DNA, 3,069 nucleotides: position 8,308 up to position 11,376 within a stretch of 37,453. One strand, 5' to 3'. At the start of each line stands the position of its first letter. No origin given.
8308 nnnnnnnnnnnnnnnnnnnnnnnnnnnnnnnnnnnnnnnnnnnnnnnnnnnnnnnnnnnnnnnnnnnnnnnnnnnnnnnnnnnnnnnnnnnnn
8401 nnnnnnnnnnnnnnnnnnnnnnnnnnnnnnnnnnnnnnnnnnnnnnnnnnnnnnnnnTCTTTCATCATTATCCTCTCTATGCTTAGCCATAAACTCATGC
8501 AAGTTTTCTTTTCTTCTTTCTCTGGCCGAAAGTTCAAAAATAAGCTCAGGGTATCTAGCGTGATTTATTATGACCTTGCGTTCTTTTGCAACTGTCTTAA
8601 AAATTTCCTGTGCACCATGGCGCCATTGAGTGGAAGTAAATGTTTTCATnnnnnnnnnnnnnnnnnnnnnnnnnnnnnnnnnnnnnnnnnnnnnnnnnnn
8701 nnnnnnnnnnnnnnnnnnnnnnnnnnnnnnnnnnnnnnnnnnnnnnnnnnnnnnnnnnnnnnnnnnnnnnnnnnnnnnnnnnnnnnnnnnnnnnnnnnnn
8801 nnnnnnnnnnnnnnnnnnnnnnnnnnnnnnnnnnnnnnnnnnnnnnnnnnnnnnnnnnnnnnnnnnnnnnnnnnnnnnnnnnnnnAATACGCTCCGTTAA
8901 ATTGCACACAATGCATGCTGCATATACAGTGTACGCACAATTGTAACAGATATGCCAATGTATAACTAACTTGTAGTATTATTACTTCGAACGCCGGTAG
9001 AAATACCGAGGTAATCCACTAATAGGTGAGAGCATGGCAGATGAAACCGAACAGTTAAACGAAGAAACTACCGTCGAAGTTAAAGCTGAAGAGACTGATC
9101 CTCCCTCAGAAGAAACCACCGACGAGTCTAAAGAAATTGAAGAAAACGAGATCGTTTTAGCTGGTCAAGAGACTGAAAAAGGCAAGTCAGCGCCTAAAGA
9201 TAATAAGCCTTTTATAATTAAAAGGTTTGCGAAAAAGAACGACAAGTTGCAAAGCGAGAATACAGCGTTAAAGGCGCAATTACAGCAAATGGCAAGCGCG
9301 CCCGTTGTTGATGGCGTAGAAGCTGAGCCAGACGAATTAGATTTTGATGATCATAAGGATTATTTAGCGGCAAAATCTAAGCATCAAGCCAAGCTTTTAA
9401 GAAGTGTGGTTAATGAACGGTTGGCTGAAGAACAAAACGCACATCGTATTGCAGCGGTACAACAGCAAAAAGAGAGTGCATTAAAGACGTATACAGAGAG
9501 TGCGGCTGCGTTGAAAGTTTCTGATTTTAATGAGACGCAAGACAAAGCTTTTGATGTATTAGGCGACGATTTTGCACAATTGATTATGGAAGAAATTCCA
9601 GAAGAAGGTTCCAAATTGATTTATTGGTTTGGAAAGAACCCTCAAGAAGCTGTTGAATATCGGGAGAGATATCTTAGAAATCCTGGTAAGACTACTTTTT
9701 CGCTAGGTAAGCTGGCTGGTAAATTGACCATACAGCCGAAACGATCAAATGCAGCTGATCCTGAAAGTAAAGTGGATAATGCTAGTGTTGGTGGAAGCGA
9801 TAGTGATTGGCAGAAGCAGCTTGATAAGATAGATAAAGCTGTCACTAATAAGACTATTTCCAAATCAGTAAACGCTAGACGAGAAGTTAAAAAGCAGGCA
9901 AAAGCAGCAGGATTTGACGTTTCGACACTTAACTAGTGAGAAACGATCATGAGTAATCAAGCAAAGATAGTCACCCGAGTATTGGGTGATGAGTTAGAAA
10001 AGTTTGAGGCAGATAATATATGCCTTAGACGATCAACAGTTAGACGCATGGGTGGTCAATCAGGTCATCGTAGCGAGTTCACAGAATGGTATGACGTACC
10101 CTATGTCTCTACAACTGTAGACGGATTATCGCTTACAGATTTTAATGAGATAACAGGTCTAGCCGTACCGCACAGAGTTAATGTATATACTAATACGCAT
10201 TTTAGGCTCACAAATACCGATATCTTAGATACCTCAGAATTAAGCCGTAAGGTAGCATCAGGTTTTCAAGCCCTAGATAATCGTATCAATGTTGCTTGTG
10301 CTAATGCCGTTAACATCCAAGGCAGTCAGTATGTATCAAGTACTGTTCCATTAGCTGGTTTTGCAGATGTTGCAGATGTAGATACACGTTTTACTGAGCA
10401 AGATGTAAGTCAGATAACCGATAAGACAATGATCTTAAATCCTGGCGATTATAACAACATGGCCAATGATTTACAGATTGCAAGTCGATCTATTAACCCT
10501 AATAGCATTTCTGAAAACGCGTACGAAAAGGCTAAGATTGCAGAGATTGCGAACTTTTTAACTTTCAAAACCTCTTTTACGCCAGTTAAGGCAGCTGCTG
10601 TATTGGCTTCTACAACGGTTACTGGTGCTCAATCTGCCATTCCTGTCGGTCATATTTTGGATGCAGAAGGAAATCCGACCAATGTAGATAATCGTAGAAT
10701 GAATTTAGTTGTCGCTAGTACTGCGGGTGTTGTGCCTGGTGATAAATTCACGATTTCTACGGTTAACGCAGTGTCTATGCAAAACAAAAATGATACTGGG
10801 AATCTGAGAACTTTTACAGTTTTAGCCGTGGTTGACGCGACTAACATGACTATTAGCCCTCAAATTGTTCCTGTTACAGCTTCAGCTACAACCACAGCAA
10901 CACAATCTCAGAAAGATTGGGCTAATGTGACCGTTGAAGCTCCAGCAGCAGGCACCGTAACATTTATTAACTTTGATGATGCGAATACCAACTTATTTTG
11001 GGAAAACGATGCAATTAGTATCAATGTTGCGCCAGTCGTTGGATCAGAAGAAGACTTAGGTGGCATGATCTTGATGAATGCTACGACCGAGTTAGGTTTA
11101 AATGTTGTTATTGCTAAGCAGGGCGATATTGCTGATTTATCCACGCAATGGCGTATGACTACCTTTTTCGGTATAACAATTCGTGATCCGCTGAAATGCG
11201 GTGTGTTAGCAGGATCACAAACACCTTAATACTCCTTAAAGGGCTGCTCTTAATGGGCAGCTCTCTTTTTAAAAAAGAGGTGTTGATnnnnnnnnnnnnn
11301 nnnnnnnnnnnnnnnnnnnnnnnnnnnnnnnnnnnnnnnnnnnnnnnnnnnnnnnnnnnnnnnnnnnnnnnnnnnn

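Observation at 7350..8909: Seven-gene antisense cassette of tiny ORFs inserted between portal and scaffold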

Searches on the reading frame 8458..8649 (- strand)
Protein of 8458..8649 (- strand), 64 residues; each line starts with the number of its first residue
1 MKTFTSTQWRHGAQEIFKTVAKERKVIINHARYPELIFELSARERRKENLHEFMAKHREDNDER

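Call 9: search_protein_families(library=pfam, max_evalue=1, proteins=[window:8458-8649:-])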
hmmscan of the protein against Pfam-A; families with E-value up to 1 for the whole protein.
window:8458-8649:- (64 aa): 0 families

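Call 10: search_protein_families(library=phrogs, max_evalue=1, proteins=[window:8458-8649:-])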
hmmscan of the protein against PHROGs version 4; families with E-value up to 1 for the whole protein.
window:8458-8649:- (64 aa): 2 families
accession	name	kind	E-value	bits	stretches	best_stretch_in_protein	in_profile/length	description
phrog_14214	-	unknown function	0.093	13.9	1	37-64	12-39/58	-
phrog_13298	-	unknown function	0.17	13.2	0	11-36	17-40/83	-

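Call 20: search_protein_families(library=padloc, max_evalue=1, proteins=[window:8458-8649:-])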
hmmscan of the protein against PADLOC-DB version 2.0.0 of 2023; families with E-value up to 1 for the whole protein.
window:8458-8649:- (64 aa): 0 families

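Call 21: search_protein_families(library=ncbifam, max_evalue=1, proteins=[window:8458-8649:-])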
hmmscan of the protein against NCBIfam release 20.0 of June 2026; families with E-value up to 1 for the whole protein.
window:8458-8649:- (64 aa): 1 family
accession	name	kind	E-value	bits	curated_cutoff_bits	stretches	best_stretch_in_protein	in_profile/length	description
NF003617.0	PRK05261.1-2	subfamily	0.012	13.5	1143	1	18-52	687-721/797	phosphoketolase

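Call 26: search_protein_families(library=pfam, max_evalue=0.5, proteins=[L010:2741-3052:-, L010:3164-3472:-, L010:3555-3764:-])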
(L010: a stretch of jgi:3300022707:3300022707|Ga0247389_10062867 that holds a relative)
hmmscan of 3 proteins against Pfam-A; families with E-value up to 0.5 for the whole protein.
L010:2741-3052:- (104 aa): 2 families
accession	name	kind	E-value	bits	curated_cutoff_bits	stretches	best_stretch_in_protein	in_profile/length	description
PF05641.18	Agenet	-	0.03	15.2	27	1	46-72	11-41/61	Agenet domain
PF18359.7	Tudor_5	-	0.11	12.8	31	1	62-76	34-48/53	Histone methyltransferase Tudor domain 1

L010:3164-3472:- (103 aa): 0 families

L010:3555-3764:- (70 aa): 1 family
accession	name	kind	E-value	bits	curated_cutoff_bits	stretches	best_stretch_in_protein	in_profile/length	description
PF13308.11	YARHG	-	0.16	12.4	27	1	7-33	33-59/85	YARHG domain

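Call 30: find_homologous_proteins(query=A1, max_evalue=0.01)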
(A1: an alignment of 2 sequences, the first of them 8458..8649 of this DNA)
Query A1 (2 sequences) (64 aa, profile of the alignment): 18 proteins with E <= 0.01 among 20 candidates.
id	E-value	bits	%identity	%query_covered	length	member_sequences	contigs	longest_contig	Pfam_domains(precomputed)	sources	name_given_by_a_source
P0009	1.3e-45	171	42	70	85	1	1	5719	-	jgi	-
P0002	2.5e-28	116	100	100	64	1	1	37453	-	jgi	-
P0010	8.5e-22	95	72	94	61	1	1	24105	-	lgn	-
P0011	2.7e-17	80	39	84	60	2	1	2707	-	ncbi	-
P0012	3.4e-17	80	69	98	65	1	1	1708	-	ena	-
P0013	9.4e-17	78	55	94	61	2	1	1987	-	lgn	-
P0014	1.2e-16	78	46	75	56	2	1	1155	-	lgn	-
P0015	4.5e-16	76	37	81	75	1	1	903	-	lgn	-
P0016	4.5e-16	76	49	70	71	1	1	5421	-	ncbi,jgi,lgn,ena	-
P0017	8.3e-16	75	33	86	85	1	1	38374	-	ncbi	-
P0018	1.6e-14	71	53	70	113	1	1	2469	-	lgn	-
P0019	4.2e-14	70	38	70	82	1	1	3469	-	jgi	-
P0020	6.6e-14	69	37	81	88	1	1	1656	-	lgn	-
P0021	1.5e-13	68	43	77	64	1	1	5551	-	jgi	jgi:hypothetical protein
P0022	3.4e-12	64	35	67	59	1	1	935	-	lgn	-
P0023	1.3e-11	62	43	69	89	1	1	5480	-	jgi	jgi:hypothetical protein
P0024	5.9e-11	60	35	81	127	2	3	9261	-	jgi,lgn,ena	-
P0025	3.2e-10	57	47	94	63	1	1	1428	-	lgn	-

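Call 31: find_encoding_contigs(protein=P0010, flank=8000, max_places=3)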
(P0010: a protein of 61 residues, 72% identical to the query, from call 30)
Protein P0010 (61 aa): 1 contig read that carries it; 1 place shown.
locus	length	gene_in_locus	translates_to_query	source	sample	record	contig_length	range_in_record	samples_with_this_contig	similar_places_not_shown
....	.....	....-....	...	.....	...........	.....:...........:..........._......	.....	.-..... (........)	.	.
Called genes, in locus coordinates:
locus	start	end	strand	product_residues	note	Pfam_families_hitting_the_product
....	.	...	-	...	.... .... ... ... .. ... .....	-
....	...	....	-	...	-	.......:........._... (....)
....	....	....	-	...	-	-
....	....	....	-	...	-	-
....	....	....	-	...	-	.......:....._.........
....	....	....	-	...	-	-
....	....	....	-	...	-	-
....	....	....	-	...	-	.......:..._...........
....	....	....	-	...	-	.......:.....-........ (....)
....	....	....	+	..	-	-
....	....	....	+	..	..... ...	-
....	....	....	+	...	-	-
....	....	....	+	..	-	-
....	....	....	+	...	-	-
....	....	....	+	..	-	-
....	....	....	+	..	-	-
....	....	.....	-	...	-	?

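Call 32: find_encoding_contigs(protein=P0017, flank=8000, max_places=3)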
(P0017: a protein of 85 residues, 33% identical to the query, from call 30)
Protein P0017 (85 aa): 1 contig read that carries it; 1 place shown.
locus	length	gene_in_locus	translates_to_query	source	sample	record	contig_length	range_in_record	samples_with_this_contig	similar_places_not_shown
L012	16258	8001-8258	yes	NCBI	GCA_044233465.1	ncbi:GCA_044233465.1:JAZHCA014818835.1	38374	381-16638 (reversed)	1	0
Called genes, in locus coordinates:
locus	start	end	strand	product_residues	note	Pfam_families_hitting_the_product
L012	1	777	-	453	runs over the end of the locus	PF11134:Phage_stabilise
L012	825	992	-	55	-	-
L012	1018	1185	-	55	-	-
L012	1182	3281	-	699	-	-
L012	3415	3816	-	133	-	-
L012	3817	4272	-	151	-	-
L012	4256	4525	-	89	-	-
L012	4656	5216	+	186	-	PF13392:HNH_3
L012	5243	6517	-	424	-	PF11651:P22_CoatProtein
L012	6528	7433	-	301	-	PF09306:Phage-scaffold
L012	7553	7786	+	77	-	-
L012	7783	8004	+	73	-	-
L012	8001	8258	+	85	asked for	-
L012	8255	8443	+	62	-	-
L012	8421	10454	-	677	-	PF16510:P22_portal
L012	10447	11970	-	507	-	PF04466:Terminase_3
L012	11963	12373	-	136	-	PF16677:GP3_package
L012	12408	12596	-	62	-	-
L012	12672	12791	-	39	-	-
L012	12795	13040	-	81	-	-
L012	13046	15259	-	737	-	PF08480:Disaggr_assoc (weak)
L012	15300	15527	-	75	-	-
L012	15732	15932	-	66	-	-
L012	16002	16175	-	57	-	-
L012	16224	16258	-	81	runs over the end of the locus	-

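Call 38: search_dna_similar(query=window:8458-8649:-, collection=phages, mode=protein, max_evalue=0.1, max_rows=30)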
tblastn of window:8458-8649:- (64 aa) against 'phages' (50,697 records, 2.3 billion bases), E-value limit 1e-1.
No match.

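Call 45: find_encoding_contigs(protein=P0024, flank=6000, max_places=3)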
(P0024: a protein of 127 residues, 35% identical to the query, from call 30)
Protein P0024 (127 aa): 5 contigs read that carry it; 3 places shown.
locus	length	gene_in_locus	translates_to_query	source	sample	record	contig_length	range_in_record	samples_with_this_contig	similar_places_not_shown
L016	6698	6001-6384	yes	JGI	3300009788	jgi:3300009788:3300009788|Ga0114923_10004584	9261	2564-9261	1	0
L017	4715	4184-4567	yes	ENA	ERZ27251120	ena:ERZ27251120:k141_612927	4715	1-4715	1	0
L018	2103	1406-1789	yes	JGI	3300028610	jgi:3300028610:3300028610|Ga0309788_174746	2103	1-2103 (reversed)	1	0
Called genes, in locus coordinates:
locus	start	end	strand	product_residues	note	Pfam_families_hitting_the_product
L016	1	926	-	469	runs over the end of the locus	PF11134:Phage_stabilise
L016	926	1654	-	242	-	PF11650:P22_Tail-4 (weak), PF23148:Gp77 (faint)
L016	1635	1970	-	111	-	-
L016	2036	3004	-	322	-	-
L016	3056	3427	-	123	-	-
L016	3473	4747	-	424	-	PF11651:P22_CoatProtein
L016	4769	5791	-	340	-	-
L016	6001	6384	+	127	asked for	-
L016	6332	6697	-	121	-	?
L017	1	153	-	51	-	?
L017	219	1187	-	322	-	-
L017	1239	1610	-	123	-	-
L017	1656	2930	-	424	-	PF11651:P22_CoatProtein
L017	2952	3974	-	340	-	-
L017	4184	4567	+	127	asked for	-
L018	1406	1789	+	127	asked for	-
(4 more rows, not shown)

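Call 46: find_encoding_contigs(protein=P0016, flank=6000, max_places=3)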
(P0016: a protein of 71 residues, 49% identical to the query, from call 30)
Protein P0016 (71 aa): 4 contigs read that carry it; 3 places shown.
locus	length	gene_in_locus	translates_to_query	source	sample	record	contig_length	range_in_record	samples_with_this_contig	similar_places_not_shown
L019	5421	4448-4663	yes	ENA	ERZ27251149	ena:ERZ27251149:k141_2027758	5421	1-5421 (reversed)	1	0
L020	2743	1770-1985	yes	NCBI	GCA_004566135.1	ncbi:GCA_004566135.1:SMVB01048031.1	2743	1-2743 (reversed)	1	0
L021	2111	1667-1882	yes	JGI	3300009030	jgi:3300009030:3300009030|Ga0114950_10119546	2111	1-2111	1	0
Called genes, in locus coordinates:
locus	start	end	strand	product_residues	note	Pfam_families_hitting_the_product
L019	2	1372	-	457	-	?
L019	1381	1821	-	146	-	-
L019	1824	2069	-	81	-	-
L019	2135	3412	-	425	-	PF11651:P22_CoatProtein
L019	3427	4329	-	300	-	PF09306:Phage-scaffold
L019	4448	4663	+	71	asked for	-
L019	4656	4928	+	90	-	-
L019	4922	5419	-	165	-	?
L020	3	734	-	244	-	?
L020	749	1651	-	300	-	PF09306:Phage-scaffold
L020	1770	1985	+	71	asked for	-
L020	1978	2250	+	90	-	-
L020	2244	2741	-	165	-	?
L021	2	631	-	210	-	?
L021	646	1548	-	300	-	PF09306:Phage-scaffold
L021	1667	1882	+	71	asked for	-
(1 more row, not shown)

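Call 47: find_encoding_contigs(protein=P0021, flank=6000, max_places=3)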
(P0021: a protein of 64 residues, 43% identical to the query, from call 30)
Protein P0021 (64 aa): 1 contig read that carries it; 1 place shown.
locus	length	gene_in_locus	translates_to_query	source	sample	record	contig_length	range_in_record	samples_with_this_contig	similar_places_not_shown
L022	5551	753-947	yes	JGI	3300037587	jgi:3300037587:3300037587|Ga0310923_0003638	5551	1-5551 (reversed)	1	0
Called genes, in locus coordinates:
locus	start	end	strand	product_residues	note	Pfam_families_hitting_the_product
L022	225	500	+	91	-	-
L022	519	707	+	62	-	-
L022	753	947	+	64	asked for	-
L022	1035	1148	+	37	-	-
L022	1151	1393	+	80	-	-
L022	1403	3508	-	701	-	PF16510:P22_portal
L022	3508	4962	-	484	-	PF03237:Terminase_6N, PF17289:Terminase_6C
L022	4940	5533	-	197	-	PF03592:Terminase_2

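Call 48: find_encoding_contigs(protein=P0023, flank=6000, max_places=3)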
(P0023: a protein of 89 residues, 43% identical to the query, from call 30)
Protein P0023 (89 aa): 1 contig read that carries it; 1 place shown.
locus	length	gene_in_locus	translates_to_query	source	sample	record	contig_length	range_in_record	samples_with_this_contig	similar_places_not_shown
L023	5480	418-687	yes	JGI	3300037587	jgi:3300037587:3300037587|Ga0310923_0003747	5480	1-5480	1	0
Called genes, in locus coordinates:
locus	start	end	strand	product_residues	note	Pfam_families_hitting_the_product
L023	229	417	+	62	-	-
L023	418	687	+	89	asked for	-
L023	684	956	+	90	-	-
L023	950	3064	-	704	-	PF16510:P22_portal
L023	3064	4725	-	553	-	PF04466:Terminase_3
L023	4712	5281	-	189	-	PF03592:Terminase_2 (weak)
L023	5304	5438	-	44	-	-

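Call 86: find_encoding_contigs(protein=P0012, flank=3000, max_places=2)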
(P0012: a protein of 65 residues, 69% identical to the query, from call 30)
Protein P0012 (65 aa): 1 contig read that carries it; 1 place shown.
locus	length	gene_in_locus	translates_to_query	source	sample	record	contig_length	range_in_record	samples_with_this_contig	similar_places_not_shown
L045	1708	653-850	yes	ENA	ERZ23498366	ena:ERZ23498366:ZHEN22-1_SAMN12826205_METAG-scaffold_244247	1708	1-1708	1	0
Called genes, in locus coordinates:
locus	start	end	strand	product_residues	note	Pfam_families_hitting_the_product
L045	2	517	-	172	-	?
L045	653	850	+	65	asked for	-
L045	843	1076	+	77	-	-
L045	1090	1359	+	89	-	-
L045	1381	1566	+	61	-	-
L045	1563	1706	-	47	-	?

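Call 87: find_encoding_contigs(protein=P0013, flank=3000, max_places=2)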
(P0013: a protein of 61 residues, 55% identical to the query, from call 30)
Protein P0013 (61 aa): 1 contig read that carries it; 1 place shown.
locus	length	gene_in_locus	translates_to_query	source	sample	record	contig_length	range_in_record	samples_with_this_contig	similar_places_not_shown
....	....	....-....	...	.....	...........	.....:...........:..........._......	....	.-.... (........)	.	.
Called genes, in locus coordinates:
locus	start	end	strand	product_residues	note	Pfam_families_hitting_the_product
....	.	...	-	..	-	?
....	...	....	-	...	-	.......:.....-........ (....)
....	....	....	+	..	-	-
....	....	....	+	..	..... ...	-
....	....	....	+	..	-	-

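Call 88: find_encoding_contigs(protein=P0025, flank=3000, max_places=2)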
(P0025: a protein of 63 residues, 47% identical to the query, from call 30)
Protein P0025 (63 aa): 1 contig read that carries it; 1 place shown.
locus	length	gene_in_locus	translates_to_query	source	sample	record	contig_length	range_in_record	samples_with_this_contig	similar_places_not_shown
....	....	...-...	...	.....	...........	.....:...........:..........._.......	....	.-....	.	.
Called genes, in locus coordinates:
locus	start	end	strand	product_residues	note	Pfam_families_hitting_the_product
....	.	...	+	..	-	?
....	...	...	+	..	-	-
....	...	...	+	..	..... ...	-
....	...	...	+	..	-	-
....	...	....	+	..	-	-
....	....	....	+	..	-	-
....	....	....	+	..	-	?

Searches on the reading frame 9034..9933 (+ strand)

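Call 9: search_protein_families(library=pfam, max_evalue=1, proteins=[window:9034-9933:+])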
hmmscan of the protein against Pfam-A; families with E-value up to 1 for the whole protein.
window:9034-9933:+ (300 aa): 2 families
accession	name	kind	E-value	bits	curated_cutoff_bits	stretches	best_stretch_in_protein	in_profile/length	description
PF09306.15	Phage-scaffold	-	5.8e-06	26.3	25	1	29-265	34-283/303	Bacteriophage, scaffolding protein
PF02183.23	HALZ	-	0.04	14.5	28.1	1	68-87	20-39/43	Homeobox associated leucine zipper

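Call 10: search_protein_families(library=phrogs, max_evalue=1, proteins=[window:9034-9933:+])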
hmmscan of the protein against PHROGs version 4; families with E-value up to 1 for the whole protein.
window:9034-9933:+ (300 aa): 4 families
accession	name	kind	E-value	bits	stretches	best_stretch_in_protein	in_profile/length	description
phrog_648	-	head and packaging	6.2e-15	56.5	1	4-286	8-284/286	head scaffolding protein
phrog_8865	-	head and packaging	5e-12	47.1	1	9-249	16-268/297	head scaffolding protein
phrog_9492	-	unknown function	0.011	16.8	1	34-88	79-131/137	-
phrog_11331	-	unknown function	0.14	13.9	1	135-199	14-78/95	-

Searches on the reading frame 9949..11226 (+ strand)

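Call 26: search_protein_families(library=pfam, max_evalue=0.5, proteins=[L010:2741-3052:-, L010:3164-3472:-, L010:3555-3764:-])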
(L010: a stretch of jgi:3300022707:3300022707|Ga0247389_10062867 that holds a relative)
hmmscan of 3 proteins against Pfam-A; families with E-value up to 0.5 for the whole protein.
L010:2741-3052:- (104 aa): 2 families
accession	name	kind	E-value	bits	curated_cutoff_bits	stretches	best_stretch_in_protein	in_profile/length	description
PF05641.18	Agenet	-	0.03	15.2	27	1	46-72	11-41/61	Agenet domain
PF18359.7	Tudor_5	-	0.11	12.8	31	1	62-76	34-48/53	Histone methyltransferase Tudor domain 1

L010:3164-3472:- (103 aa): 0 families

L010:3555-3764:- (70 aa): 1 family
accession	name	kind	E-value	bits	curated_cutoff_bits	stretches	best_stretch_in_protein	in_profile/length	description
PF13308.11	YARHG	-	0.16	12.4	27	1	7-33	33-59/85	YARHG domain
